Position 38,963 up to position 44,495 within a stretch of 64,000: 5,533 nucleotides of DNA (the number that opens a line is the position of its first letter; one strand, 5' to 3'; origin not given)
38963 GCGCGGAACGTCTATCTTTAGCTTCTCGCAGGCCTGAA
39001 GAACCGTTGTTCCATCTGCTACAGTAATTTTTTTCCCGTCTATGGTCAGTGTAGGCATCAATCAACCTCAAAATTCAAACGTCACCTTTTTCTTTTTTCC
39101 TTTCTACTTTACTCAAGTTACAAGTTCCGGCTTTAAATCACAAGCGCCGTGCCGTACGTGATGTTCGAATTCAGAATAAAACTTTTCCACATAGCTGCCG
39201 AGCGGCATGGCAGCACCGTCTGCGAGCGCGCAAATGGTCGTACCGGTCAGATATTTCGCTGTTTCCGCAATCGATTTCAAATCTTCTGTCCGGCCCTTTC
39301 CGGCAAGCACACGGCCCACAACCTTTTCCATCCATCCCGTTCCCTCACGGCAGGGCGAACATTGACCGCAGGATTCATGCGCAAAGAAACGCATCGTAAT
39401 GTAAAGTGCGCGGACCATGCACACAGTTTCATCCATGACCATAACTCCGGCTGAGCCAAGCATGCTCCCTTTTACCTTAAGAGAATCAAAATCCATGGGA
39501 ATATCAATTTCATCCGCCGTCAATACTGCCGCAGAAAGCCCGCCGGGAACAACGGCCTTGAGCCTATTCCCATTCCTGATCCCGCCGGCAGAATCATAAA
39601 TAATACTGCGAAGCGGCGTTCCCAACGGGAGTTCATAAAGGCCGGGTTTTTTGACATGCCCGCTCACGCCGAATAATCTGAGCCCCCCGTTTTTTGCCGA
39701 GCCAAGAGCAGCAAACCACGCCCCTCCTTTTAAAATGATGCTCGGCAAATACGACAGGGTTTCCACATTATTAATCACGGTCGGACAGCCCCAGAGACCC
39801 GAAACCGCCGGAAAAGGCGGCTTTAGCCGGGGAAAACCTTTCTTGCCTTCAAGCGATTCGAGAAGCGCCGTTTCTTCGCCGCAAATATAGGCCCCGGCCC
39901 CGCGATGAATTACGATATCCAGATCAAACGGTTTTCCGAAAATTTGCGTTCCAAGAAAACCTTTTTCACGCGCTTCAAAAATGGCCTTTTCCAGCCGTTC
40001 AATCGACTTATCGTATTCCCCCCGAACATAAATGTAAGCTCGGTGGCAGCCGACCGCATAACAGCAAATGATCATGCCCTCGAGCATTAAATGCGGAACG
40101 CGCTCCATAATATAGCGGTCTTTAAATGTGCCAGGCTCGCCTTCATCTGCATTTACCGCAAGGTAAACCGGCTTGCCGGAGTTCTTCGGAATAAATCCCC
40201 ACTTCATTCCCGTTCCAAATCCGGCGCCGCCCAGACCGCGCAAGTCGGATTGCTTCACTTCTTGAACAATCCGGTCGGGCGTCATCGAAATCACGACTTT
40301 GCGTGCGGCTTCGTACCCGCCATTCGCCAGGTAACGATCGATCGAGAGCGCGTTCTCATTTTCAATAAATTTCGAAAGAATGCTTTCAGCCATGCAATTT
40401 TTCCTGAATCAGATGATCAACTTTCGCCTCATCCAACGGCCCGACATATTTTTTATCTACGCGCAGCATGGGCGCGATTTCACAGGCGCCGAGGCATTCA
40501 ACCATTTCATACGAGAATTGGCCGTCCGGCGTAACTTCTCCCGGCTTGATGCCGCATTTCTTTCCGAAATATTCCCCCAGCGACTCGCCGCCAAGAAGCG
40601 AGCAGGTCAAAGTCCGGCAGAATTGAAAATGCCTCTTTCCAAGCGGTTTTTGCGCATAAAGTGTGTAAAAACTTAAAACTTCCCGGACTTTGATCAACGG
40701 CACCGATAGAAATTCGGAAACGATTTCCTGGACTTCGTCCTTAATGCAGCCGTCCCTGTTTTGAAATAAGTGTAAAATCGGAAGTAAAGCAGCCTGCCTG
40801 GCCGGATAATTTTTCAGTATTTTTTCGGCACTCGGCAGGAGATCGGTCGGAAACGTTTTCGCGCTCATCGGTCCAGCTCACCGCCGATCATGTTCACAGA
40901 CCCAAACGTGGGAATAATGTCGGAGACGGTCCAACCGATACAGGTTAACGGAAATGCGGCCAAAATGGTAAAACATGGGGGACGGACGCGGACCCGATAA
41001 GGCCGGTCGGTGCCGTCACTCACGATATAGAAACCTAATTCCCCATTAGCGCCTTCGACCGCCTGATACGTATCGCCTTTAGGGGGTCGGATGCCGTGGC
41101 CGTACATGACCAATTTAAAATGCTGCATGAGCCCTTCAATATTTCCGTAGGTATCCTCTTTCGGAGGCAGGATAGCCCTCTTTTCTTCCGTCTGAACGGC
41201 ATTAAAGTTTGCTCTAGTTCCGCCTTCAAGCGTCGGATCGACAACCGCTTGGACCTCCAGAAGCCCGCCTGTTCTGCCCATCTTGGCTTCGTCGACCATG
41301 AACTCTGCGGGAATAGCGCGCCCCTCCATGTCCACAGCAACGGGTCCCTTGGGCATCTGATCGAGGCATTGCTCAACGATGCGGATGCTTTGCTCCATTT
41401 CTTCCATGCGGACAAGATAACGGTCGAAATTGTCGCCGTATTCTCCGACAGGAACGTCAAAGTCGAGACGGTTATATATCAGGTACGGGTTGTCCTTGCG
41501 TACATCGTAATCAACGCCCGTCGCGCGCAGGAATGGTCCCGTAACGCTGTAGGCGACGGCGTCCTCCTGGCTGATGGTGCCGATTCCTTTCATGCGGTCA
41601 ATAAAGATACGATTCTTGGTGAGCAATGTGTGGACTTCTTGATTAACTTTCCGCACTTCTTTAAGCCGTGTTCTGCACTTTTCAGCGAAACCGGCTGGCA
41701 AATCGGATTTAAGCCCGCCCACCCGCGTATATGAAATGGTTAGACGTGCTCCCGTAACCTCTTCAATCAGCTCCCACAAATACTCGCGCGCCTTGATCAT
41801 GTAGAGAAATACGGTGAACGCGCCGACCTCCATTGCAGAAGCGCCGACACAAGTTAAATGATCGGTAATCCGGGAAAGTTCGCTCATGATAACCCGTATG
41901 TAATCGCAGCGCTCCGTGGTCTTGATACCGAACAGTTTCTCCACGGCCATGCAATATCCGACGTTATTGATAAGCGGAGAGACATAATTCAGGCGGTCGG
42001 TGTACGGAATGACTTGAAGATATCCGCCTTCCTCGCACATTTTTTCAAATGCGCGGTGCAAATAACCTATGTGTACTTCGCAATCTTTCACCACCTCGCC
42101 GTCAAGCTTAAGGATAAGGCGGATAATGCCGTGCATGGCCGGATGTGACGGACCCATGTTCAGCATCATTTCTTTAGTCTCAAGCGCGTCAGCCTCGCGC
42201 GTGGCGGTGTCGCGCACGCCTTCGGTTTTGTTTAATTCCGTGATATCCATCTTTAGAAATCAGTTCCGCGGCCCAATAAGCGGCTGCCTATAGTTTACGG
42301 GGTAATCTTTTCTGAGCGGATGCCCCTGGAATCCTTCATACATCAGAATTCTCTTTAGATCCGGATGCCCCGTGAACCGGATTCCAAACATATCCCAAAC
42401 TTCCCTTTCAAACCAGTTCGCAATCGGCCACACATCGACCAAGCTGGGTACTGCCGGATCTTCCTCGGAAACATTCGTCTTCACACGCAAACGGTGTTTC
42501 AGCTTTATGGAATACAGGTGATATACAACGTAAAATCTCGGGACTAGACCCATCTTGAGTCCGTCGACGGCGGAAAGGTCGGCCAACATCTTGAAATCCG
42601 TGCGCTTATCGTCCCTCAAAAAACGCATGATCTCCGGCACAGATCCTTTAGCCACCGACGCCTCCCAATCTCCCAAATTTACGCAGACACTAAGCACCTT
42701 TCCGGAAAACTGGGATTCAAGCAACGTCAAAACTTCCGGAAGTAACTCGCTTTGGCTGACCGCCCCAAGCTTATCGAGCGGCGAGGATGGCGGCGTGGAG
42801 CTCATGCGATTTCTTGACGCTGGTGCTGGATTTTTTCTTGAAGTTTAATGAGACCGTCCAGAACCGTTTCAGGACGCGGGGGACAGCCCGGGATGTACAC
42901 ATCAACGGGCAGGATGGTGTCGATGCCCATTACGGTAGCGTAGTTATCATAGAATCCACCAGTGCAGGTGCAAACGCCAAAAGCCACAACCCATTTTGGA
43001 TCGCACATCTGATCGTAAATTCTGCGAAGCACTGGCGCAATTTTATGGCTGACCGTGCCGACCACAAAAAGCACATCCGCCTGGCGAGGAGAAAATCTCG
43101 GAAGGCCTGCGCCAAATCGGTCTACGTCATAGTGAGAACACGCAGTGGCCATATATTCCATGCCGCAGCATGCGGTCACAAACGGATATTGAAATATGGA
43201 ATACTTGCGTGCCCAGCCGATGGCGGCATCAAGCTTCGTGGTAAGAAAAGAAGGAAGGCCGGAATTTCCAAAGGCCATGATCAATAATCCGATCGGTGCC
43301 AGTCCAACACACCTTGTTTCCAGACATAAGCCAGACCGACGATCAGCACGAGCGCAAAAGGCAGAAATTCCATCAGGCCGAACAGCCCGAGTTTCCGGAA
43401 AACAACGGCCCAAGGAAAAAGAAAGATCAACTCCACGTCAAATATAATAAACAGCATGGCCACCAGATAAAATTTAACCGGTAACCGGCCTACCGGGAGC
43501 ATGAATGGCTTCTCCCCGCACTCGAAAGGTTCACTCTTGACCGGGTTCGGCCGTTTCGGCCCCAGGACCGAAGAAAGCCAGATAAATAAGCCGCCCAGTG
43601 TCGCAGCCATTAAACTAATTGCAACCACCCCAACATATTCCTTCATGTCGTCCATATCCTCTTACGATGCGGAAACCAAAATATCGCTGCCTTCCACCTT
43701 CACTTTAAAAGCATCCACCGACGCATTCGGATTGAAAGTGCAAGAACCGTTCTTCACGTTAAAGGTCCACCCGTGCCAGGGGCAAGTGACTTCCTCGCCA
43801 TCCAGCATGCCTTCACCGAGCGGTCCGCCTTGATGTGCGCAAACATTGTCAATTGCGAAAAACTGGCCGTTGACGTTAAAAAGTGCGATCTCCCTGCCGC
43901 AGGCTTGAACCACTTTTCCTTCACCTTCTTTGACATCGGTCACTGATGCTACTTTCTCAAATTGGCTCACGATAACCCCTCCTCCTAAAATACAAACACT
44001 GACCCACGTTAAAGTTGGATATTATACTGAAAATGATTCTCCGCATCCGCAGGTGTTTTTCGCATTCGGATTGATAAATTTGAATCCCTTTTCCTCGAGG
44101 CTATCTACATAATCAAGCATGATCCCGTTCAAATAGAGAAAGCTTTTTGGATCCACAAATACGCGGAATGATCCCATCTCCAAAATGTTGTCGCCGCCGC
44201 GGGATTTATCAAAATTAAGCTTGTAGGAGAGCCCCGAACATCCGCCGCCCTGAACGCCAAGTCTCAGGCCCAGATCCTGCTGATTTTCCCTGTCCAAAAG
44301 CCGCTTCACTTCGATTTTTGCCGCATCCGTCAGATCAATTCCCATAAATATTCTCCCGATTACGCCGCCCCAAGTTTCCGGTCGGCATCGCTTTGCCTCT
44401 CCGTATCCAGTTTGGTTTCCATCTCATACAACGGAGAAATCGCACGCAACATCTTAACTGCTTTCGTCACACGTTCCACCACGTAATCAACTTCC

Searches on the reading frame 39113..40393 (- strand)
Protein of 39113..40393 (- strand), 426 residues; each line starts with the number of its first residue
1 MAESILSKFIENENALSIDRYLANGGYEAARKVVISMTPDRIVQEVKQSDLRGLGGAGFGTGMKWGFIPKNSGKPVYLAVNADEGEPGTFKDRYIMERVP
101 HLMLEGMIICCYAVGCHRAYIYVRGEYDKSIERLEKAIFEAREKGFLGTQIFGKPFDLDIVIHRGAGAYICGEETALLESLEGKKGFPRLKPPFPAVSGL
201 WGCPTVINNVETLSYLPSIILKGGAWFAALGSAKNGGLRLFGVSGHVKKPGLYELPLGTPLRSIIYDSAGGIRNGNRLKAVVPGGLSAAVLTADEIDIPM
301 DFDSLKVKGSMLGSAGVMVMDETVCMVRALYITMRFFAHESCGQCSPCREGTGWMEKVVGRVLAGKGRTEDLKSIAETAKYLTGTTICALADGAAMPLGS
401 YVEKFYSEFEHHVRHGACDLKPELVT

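Call 7: search_protein_families(library=ncbifam, max_evalue=1e-10, proteins=[window:39113-40393:-])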
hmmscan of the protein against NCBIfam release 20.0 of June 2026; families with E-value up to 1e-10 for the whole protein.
window:39113-40393:- (426 aa): 4 families
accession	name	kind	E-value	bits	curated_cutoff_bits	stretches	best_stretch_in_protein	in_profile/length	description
TIGR01959.1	nuoF_fam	equivalog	2.2e-180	599.5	558.65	1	8-413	4-410/410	NADH-quinone oxidoreductase subunit NuoF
NF010120.0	PRK13596.1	equivalog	9.5e-149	495.6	389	1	16-415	18-419/433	NADH-quinone oxidoreductase subunit NuoF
NF008436.0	PRK11278.1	equivalog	1.7e-134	449.1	749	1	10-415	19-428/448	NADH-quinone oxidoreductase subunit NuoF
TIGR01945.1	rnfC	subfamily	3.9e-12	45.5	245.95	0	32-139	114-219/435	RnfABCDGE type electron transport complex subunit C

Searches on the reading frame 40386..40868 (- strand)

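Call 7: search_protein_families(library=ncbifam, max_evalue=1e-10, proteins=[window:40386-40868:-])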
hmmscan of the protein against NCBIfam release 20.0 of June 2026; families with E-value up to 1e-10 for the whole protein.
window:40386-40868:- (160 aa): 9 families
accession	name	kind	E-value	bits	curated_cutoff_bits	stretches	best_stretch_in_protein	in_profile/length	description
TIGR01958.1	nuoE_fam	subfamily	1.3e-41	142.2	142.4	1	14-156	2-146/148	NADH-quinone oxidoreductase subunit NuoE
NF005725.0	PRK07539.1-5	equivalog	2.4e-37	128.3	220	1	7-156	18-170/174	NADH-quinone oxidoreductase subunit NuoE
NF005721.0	PRK07539.1-1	equivalog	2.6e-33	115.5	308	1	10-156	30-176/292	NADH-quinone oxidoreductase subunit NuoE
NF005723.0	PRK07539.1-3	equivalog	6.3e-31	107.4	226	1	15-156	11-155/158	NADH-quinone oxidoreductase subunit NuoE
NF005722.0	PRK07539.1-2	equivalog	9.4e-31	107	141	1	13-156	12-155/157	NADH-quinone oxidoreductase subunit NuoE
NF005724.0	PRK07539.1-4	equivalog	2.2e-30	106.2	280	1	8-155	20-170/240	NADH-quinone oxidoreductase subunit NuoE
NF009040.0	PRK12373.1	equivalog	5.4e-30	105.4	514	1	12-156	21-168/400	NADH-quinone oxidoreductase subunit E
NF004638.0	PRK05988.1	equivalog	7.9e-29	100.5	198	1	10-156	10-156/159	formate dehydrogenase subunit gamma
NF005747.0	PRK07571.1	equivalog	1.4e-26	93.2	224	1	15-156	26-167/173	bidirectional hydrogenase complex protein HoxE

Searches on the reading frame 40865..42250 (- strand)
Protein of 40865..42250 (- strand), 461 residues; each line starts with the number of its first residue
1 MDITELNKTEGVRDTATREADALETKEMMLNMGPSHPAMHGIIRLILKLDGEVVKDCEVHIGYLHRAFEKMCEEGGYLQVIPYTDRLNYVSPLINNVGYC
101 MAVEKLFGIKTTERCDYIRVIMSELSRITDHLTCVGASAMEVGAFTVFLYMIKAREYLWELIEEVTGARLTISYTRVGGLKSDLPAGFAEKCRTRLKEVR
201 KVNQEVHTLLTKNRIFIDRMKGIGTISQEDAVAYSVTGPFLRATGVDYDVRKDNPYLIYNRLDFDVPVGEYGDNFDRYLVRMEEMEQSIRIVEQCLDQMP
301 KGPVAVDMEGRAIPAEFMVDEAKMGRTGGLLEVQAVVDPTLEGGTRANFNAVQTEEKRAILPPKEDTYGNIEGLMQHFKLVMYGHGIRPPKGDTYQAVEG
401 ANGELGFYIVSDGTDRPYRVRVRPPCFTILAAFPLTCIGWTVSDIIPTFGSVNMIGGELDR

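Call 7: search_protein_families(library=ncbifam, max_evalue=1e-10, proteins=[window:40865-42250:-])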
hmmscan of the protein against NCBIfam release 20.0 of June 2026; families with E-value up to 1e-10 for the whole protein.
window:40865-42250:- (461 aa): 7 families
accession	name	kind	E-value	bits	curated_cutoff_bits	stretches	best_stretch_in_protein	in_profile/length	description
TIGR01962.1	NuoD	equivalog_domain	9.4e-146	485.6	459.35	2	26-316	1-291/386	NADH dehydrogenase (quinone) subunit D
NF004739.1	PRK06075.1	equivalog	2.6e-145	484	360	1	28-461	1-384/384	NADH-quinone oxidoreductase subunit D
NF008974.0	PRK12322.1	equivalog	6.7e-133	443.2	522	2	23-305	2-285/366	NADH-quinone oxidoreductase subunit D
NF009808.0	PRK13292.1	equivalog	1.2e-121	407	1156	2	20-307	400-687/791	NADH-quinone oxidoreductase subunit B/C/D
NF040602.1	F420_dehyd_FpoD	exception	1.1e-115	386.6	600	2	23-307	3-287/372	F420H2 dehydrogenase subunit FpoD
NF008728.0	PRK11742.1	equivalog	1.5e-113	380.3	840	2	25-308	212-495/598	NADH-quinone oxidoreductase subunit C/D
NF005649.0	PRK07415.1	equivalog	2.7e-99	332.9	583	1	25-305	8-289/394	NAD(P)H-quinone oxidoreductase subunit H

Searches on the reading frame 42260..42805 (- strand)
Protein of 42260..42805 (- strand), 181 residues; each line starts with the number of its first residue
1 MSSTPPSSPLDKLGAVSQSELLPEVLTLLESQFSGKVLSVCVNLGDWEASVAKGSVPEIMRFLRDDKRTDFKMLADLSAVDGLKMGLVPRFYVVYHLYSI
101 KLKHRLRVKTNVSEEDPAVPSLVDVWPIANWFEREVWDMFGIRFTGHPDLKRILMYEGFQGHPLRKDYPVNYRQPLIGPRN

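Call 7: search_protein_families(library=ncbifam, max_evalue=1e-10, proteins=[window:42260-42805:-])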
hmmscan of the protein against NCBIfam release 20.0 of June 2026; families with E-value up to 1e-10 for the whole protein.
window:42260-42805:- (181 aa): 17 families
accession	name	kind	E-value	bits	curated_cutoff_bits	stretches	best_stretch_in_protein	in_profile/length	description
NF004733.0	PRK06074.1-5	equivalog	4.5e-44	150.5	225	1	20-170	4-151/203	NADH-quinone oxidoreductase subunit C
TIGR01961.1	NuoC_fam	subfamily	6.8e-44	149.3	122.45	1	51-171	5-121/122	NADH (or F420H2) dehydrogenase, subunit C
NF005856.0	PRK07785.1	equivalog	6.9e-40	137.4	224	1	22-170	77-224/246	NADH-quinone oxidoreductase subunit C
NF004730.0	PRK06074.1-1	equivalog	1.1e-37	129.8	193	1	26-171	9-159/200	NADH-quinone oxidoreductase subunit C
NF009808.0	PRK13292.1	equivalog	3.4e-37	127.7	1156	1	50-170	252-375/791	NADH-quinone oxidoreductase subunit B/C/D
NF008728.0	PRK11742.1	equivalog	9.4e-33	113.4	840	1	23-170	22-174/598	NADH-quinone oxidoreductase subunit C/D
NF005832.0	PRK07735.1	equivalog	6.3e-31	108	431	1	57-168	317-423/430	NADH-quinone oxidoreductase subunit C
NF004737.0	PRK06074.2-4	equivalog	1.8e-30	105.9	144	1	55-173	19-129/150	NADH-quinone oxidoreductase subunit C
NF004732.0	PRK06074.1-4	equivalog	2.1e-28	99.7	376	1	90-170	116-197/250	NADH-quinone oxidoreductase subunit C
NF006304.0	PRK08491.1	equivalog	4.4e-28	98.6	228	1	36-170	48-176/263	NADH-quinone oxidoreductase subunit C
NF004731.0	PRK06074.1-3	equivalog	2.6e-26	92.7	303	1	60-171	40-148/207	NADH-quinone oxidoreductase subunit C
NF009141.0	PRK12494.1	equivalog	4.5e-24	85.2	175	1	90-168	81-163/175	NAD(P)H-quinone oxidoreductase subunit J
NF040611.1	F420_dehyd_FpoC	exception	4e-21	75.6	220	1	32-168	13-146/158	F420H2 dehydrogenase subunit FpoC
NF004735.0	PRK06074.2-2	equivalog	1.9e-20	73.4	176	1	48-168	30-146/158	NADH-quinone oxidoreductase subunit C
NF004736.0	PRK06074.2-3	equivalog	3.3e-19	69.2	239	1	68-169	59-158/183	NADH-quinone oxidoreductase subunit C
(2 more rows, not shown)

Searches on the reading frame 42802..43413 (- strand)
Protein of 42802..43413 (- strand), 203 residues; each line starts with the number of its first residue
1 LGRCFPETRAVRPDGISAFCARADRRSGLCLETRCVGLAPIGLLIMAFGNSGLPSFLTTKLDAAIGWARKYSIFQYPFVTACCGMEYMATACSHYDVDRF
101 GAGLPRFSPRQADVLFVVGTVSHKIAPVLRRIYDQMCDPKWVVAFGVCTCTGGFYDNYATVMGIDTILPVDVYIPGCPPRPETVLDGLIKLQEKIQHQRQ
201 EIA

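Call 7: search_protein_families(library=ncbifam, max_evalue=1e-10, proteins=[window:42802-43413:-])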
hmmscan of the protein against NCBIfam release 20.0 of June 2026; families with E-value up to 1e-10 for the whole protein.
window:42802-43413:- (203 aa): 11 families
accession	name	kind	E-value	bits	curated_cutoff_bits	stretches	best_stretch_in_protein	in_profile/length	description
NF011392.0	PRK14817.1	equivalog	1.4e-79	266.1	271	1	55-202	20-167/182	NADH-quinone oxidoreductase subunit B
NF011390.0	PRK14815.1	equivalog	4.7e-64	215.1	281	1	56-200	18-162/183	NADH dehydrogenase subunit B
NF011389.0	PRK14814.1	equivalog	8.4e-64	214.8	285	1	59-201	21-163/186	NADH dehydrogenase subunit B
NF011395.0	PRK14820.1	equivalog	2.2e-63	213.3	263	1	54-197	16-159/180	NADH-quinone oxidoreductase subunit B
NF005012.1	PRK06411.1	subfamily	2.1e-62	209.5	116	1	55-200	18-163/166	NADH-quinone oxidoreductase subunit NuoB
TIGR01957.1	nuoB_fam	subfamily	3.9e-62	208.5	142.7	1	56-197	2-144/145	NADH-quinone oxidoreductase subunit B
NF011391.0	PRK14816.1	equivalog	2.9e-55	186.9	283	1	56-198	37-180/196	NADH-quinone oxidoreductase subunit B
NF009808.0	PRK13292.1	equivalog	4.4e-55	186.9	1156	1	57-199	11-153/791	NADH-quinone oxidoreductase subunit B/C/D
NF011394.0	PRK14819.1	equivalog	2e-51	175.1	312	1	57-199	17-160/264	NADH-quinone oxidoreductase subunit B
NF011393.0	PRK14818.1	equivalog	8.1e-48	162.2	255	1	55-199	15-159/173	NADH dehydrogenase subunit B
NF011388.0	PRK14813.1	equivalog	2.3e-45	154.8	294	1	56-199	13-157/189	NADH dehydrogenase subunit B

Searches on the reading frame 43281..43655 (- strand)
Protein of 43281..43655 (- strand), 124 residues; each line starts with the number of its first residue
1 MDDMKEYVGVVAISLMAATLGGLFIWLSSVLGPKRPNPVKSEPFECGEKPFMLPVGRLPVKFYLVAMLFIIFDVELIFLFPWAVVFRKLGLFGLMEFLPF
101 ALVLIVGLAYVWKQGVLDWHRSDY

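Call 68: search_protein_families(library=pfam, max_evalue=0.001, proteins=[window:43281-43655:-])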
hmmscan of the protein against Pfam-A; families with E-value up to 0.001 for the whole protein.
window:43281-43655:- (124 aa): 1 family
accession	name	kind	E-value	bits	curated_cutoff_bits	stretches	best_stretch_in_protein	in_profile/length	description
PF00507.24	Oxidored_q4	-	4.7e-35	120.2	23.3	1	23-119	3-99/99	NADH-ubiquinone/plastoquinone oxidoreductase, chain 3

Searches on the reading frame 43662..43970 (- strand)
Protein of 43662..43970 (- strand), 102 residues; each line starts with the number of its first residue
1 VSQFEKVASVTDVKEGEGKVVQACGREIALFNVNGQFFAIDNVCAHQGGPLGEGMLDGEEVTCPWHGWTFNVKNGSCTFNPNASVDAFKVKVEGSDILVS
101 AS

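Call 68: search_protein_families(library=pfam, max_evalue=0.001, proteins=[window:43662-43970:-])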
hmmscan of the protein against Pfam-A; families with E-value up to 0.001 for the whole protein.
window:43662-43970:- (102 aa): 3 families
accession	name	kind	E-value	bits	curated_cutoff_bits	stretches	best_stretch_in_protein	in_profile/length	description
PF00355.32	Rieske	-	7.8e-22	77.4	20.3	1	6-84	4-82/88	Rieske [2Fe-2S] domain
PF13806.12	Rieske_2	-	9.3e-14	51.7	27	1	3-99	1-103/104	Rieske-like [2Fe-2S] domain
PF22543.2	Rieske_4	-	3.4e-08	34.2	28.4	1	11-77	7-77/119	Soluble Rieske-type ferredoxin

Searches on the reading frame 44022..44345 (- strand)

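Call 68: search_protein_families(library=pfam, max_evalue=0.001, proteins=[window:44022-44345:-])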
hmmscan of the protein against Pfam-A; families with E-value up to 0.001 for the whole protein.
window:44022-44345:- (107 aa): 1 family
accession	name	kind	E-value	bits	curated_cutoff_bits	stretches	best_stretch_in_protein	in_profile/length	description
PF01521.26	Fe-S_biosyn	-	1.5e-18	67.5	26.3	1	1-103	1-110/110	Iron-sulphur cluster biosynthesis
